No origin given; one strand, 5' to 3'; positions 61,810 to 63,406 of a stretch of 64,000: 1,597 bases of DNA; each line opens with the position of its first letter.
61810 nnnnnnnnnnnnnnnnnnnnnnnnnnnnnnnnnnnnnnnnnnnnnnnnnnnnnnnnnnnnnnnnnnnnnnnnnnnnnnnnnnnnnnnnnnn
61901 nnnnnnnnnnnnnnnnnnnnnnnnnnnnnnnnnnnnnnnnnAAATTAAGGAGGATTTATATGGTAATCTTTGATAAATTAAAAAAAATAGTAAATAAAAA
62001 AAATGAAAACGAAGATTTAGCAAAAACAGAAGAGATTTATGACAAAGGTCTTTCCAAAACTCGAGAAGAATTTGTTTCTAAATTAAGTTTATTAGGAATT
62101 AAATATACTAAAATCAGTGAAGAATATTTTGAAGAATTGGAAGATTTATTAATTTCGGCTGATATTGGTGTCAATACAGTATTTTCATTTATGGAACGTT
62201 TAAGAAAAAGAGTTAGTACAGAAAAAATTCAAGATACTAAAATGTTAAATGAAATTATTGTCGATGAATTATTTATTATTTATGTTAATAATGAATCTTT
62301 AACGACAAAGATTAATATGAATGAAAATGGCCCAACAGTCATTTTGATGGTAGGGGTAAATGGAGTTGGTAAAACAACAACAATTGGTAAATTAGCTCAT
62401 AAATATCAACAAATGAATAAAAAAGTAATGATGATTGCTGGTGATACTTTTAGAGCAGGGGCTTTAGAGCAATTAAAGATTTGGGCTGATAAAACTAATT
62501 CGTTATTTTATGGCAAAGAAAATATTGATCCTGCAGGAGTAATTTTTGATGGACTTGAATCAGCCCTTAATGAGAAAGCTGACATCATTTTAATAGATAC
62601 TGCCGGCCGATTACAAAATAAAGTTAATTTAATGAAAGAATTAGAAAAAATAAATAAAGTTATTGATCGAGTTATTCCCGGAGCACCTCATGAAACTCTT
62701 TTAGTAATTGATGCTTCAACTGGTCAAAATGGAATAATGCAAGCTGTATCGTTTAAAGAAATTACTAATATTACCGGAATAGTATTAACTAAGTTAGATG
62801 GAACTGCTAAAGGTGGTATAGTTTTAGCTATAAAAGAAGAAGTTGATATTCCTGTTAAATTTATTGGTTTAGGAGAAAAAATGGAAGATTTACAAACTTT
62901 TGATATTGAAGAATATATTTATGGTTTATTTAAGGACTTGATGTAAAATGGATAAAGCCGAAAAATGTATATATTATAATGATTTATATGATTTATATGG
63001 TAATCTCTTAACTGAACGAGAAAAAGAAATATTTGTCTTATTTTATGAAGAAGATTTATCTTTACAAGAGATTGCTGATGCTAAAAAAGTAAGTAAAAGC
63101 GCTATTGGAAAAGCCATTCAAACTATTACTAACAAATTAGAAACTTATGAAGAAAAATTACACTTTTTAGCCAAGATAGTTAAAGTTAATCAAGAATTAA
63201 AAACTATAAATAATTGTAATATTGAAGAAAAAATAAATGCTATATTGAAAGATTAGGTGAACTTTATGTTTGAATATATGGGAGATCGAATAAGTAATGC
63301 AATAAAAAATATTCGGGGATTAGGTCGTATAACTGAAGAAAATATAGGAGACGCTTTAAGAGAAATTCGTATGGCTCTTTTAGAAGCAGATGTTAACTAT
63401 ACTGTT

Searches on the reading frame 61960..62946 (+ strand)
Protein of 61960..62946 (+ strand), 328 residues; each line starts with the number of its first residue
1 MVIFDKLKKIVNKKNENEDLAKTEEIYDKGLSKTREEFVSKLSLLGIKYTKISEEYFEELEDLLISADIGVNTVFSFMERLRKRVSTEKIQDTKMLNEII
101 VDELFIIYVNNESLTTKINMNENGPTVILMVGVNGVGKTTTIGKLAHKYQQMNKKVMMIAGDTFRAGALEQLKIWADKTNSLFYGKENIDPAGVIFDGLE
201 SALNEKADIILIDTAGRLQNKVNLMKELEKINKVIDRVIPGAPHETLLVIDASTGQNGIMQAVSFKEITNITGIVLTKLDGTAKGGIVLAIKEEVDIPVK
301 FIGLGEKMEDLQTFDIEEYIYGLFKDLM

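Call 21: search_protein_families(library=pfam, proteins=[window:61960-62946:+], max_evalue=0.001)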
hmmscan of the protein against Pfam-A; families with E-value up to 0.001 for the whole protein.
window:61960-62946:+ (328 aa): 11 families
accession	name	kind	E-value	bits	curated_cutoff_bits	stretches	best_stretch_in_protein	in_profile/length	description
PF00448.28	SRP54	-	2.8e-76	256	22.7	1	125-324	1-195/196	SRP54-type protein, GTPase domain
PF02881.24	SRP54_N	-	3.5e-13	50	22.4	1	48-104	11-75/75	SRP54-type protein, helical bundle domain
PF13604.12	AAA_30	-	8.4e-07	29.3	27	1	123-221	16-103/191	AAA domain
PF06414.18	Zeta_toxin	-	2.4e-05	24.3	22.3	1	116-166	6-56/199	Zeta toxin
PF13207.12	AAA_17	-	4.9e-05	24.1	27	1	131-230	1-94/136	AAA domain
PF13401.12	AAA_22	-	0.00013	22.7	27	0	124-231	4-107/130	AAA domain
PF03266.21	NTPase_1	-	0.00016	22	23.9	0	128-157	2-31/168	NTPase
PF13671.12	AAA_33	-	0.00027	21.7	27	1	127-214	1-78/143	AAA domain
PF01656.29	CbiA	-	0.00077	19.9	25.4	0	135-282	9-86/125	CobQ/CobB/MinD/ParA nucleotide binding domain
PF20720.3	nSTAND3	-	0.00087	19.5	27.2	0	108-162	1-52/155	Novel STAND NTPase 3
PF00004.35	AAA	-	0.00098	20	21.2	0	128-222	1-73/131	ATPase family associated with various cellular activities (AAA)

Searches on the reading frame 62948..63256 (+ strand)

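Call 21: search_protein_families(library=pfam, proteins=[window:62948-63256:+], max_evalue=0.001)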
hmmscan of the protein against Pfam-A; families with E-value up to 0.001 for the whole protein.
window:62948-63256:+ (102 aa): 4 families
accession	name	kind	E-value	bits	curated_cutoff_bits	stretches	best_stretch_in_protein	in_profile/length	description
PF04297.20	UPF0122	-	7.1e-23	81.2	22.7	1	5-95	2-92/101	Putative helix-turn-helix protein, YlxM / p13 like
PF04545.22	Sigma70_r4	-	1.1e-07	31.7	24.1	1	21-53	5-37/50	Sigma-70, region 4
PF08281.18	Sigma70_r4_2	-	3.6e-07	30.1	25.7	1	20-58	10-48/54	Sigma-70, region 4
PF08279.18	HTH_11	-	0.00056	20.2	25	1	25-64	2-43/55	HTH domain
